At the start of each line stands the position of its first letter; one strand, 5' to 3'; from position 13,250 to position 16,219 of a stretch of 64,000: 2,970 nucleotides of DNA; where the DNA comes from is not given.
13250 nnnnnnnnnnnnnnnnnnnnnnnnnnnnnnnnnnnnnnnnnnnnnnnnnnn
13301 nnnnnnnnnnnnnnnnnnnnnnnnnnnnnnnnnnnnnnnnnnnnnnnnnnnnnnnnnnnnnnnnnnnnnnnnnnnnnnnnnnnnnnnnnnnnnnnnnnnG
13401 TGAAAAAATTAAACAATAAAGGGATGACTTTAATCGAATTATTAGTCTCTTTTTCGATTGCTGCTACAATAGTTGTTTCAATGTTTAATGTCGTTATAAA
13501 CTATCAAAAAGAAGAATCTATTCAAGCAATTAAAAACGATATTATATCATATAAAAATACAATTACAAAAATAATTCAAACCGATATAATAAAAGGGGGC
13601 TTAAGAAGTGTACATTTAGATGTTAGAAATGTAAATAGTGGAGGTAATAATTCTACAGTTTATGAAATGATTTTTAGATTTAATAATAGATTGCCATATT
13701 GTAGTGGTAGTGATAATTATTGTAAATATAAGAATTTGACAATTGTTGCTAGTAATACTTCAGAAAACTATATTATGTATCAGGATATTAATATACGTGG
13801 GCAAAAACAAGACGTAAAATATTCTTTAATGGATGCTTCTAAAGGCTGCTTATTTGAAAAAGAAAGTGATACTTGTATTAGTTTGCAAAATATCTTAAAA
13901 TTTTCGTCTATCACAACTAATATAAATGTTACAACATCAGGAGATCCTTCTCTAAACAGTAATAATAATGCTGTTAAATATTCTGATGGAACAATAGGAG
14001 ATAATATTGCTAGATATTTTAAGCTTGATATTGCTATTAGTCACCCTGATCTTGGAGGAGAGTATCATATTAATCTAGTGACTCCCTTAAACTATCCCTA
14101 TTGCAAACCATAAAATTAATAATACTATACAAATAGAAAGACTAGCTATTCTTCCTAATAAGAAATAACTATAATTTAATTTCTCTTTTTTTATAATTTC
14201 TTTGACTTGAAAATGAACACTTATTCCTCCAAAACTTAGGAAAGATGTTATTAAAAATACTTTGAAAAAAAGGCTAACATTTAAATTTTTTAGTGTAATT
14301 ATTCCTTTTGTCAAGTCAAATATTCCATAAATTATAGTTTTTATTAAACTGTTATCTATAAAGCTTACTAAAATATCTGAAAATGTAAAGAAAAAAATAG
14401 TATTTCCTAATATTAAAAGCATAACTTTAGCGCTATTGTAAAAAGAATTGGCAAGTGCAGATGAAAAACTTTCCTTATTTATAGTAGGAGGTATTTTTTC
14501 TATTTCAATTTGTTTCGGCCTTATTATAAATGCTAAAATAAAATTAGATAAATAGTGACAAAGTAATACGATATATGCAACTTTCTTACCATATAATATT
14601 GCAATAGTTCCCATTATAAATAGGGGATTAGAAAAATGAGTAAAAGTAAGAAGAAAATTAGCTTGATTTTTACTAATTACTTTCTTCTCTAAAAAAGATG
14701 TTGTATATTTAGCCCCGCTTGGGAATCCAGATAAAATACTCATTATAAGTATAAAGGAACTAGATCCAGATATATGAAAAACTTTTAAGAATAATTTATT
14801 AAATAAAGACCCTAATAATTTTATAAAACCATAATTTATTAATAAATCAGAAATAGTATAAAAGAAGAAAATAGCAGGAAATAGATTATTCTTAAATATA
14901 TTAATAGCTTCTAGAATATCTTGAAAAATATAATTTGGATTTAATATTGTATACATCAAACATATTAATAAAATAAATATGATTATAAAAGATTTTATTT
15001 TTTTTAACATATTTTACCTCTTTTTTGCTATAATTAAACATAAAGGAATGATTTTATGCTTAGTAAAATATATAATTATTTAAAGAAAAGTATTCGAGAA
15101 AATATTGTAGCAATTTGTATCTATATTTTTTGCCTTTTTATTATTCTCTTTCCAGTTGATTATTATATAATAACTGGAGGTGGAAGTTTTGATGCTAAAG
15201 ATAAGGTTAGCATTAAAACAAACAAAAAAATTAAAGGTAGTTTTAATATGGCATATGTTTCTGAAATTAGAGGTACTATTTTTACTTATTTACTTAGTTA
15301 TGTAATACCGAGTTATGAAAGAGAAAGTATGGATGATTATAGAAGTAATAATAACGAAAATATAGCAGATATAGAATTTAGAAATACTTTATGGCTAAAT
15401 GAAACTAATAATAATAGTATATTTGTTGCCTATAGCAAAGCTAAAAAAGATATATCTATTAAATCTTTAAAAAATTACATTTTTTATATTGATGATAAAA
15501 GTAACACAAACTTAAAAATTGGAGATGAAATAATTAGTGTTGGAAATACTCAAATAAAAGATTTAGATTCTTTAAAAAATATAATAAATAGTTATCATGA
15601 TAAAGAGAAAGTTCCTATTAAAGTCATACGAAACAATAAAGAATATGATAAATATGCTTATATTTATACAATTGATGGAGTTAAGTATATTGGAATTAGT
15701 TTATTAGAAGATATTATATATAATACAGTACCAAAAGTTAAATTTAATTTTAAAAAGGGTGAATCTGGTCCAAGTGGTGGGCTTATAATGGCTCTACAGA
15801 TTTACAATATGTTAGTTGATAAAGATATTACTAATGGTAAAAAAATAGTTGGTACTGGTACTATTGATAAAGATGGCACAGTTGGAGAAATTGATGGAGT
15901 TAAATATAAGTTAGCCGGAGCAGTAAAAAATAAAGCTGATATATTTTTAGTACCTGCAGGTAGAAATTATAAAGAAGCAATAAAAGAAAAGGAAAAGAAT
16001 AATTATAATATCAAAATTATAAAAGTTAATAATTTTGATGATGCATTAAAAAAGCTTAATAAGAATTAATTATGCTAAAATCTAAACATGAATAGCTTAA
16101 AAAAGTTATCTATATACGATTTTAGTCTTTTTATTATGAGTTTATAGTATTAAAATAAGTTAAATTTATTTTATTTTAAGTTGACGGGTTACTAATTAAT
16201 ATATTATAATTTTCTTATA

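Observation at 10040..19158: Atypical, interrupted type IV filament locus: ATPase, two small pilins and a 972-aa giant pilin interleaved with ylbJ/ylbL-like housekeeping genes, with no platform protein or prepilin peptidase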

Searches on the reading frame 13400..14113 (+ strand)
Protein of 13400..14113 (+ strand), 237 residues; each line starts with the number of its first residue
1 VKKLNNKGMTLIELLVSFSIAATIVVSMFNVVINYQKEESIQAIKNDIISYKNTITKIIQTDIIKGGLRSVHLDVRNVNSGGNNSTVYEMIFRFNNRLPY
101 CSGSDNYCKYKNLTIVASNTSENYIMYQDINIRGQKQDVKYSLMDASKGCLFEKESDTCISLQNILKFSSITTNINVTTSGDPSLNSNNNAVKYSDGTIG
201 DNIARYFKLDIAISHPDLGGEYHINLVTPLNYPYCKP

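Call 4: search_protein_families(library=pfam, proteins=[window:13400-14113:+], max_evalue=0.01)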
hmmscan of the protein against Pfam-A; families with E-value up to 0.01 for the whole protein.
window:13400-14113:+ (237 aa): 1 family
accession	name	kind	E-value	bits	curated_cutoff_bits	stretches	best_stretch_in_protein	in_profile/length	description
PF07963.17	N_methyl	-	4.6e-05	23.3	21.2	1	5-28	3-26/27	Prokaryotic N-terminal methylation motif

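Call 16: search_protein_families(library=ncbifam, proteins=[window:13400-14113:+], max_evalue=0.01)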
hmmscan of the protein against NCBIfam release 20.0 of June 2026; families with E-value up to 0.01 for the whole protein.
window:13400-14113:+ (237 aa): 4 families
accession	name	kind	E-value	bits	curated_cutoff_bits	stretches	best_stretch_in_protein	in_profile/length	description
NF041013.1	T4P_ComGE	equivalog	9.4e-05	22.4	49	1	5-45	2-42/83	competence type IV pilus minor pilin ComGE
TIGR01711.1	gspJ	equivalog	0.00044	20.1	64.85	1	7-77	1-71/192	type II secretion system minor pseudopilin GspJ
NF038304.1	EPS_HpsC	equivalog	0.0012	18.4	200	1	5-38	19-52/318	hormogonium polysaccharide secretion pseudopilin HpsC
TIGR01707.1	gspI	equivalog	0.0013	19.2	44.35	1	8-35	1-28/101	type II secretion system minor pseudopilin GspI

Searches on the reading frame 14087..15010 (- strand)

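Call 4: search_protein_families(library=pfam, proteins=[window:14087-15010:-], max_evalue=0.01)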
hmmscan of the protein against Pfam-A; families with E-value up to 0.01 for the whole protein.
window:14087-15010:- (307 aa): 1 family
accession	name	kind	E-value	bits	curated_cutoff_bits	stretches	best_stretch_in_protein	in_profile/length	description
PF07670.19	Gate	-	0.00076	20.4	29.6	1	43-141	4-102/104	Nucleoside recognition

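Call 16: search_protein_families(library=ncbifam, proteins=[window:14087-15010:-], max_evalue=0.01)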
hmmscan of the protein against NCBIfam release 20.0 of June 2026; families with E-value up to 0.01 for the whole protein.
window:14087-15010:- (307 aa): 2 families
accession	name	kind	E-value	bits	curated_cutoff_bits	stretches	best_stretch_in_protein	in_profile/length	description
TIGR02871.1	spore_ylbJ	equivalog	1e-49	169.5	304.65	1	9-303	3-324/363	sporulation integral membrane protein YlbJ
NF007811.0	PRK10519.1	equivalog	1.9e-05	24.2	111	1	37-147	24-133/155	hypothetical protein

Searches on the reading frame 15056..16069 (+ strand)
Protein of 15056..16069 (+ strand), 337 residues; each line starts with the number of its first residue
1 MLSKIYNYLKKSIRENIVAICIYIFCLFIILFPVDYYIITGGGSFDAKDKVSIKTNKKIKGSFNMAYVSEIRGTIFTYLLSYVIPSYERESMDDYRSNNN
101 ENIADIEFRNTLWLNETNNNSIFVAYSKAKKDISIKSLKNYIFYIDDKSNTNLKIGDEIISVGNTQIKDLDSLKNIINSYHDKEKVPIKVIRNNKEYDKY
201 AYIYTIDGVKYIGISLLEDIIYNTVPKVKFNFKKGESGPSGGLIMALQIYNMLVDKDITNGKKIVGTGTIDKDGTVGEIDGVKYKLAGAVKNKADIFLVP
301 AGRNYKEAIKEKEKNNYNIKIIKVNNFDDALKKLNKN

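Call 4: search_protein_families(library=pfam, proteins=[window:15056-16069:+], max_evalue=0.01)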
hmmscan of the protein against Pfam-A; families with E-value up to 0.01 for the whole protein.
window:15056-16069:+ (337 aa): 2 families
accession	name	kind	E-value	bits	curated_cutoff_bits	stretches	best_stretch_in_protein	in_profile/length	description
PF13180.12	PDZ_2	-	6.1e-07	30.1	27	1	150-196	27-73/80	PDZ domain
PF05362.19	Lon_C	-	1.7e-06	28.2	21.1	1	237-333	108-201/205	Lon protease (S16) C-terminal proteolytic domain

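Call 6: find_encoding_contigs(protein=window:15056-16069:+, flank=10000, max_places=6)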
Protein window:15056-16069:+ (337 aa): 6 contigs read that carry it; 4 places shown.
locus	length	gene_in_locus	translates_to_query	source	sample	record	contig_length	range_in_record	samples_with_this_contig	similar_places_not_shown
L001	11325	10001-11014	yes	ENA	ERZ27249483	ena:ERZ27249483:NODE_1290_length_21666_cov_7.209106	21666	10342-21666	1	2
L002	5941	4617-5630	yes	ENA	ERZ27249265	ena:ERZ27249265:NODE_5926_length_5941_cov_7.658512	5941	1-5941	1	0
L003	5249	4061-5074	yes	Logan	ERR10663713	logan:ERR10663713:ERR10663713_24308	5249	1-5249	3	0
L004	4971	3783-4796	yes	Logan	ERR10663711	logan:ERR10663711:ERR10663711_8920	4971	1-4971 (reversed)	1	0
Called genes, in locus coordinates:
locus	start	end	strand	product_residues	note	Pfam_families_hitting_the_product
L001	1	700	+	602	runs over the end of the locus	PF00009:GTP_EFTU, PF01926:MMR_HSR1 (faint), PF00071:Ras (weak), PF03144:GTP_EFTU_D2, PF14492:EFG_III (faint), PF00679:EFG_C, PF06421:LepA_C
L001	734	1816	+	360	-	PF04055:Radical_SAM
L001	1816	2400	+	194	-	-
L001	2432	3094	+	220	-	PF01712:dNK (weak), PF02223:Thymidylate_kin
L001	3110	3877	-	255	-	PF07907:YibE_F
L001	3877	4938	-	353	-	PF07907:YibE_F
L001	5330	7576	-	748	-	PF00437:T2SSE, PF13173:AAA_14 (faint)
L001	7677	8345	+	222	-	-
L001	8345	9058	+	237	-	-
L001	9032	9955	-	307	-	-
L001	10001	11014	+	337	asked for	PF13180:PDZ_2 (weak), PF05362:Lon_C (weak)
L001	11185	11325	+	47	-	?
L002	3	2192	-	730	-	?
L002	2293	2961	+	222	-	-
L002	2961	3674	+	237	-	-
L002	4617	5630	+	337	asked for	PF13180:PDZ_2 (weak), PF05362:Lon_C (weak)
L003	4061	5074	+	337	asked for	PF13180:PDZ_2 (weak), PF05362:Lon_C (weak)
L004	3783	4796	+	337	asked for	PF13180:PDZ_2 (weak), PF05362:Lon_C (weak)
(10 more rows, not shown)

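Call 16: search_protein_families(library=ncbifam, proteins=[window:15056-16069:+], max_evalue=0.01)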
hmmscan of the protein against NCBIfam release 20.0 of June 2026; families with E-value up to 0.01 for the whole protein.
window:15056-16069:+ (337 aa): 6 families
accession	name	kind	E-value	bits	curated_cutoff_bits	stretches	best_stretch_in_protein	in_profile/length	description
NF041438.1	SepM_fam_S16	equivalog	1.5e-44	152.4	200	1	16-325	5-329/340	SepM family pheromone-processing serine protease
NF047968.1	SerProtHtrA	equivalog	4.5e-05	23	470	1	149-197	303-351/357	serine protease HtrA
TIGR02860.1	spore_IV_B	equivalog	0.0003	19.9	305.25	1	149-199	127-176/402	SpoIVB peptidase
TIGR00054.1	TIGR00054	equivalog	0.0003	19.7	147.55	1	142-217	209-280/421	RIP metalloprotease RseP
TIGR02037.1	degP_htrA_DO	subfamily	0.00081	18.4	416.2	1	151-196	275-320/434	Do family serine endopeptidase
NF040965.1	MamP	equivalog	0.009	15.7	300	0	154-200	153-199/290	magnetosome magnetite formation protein MamP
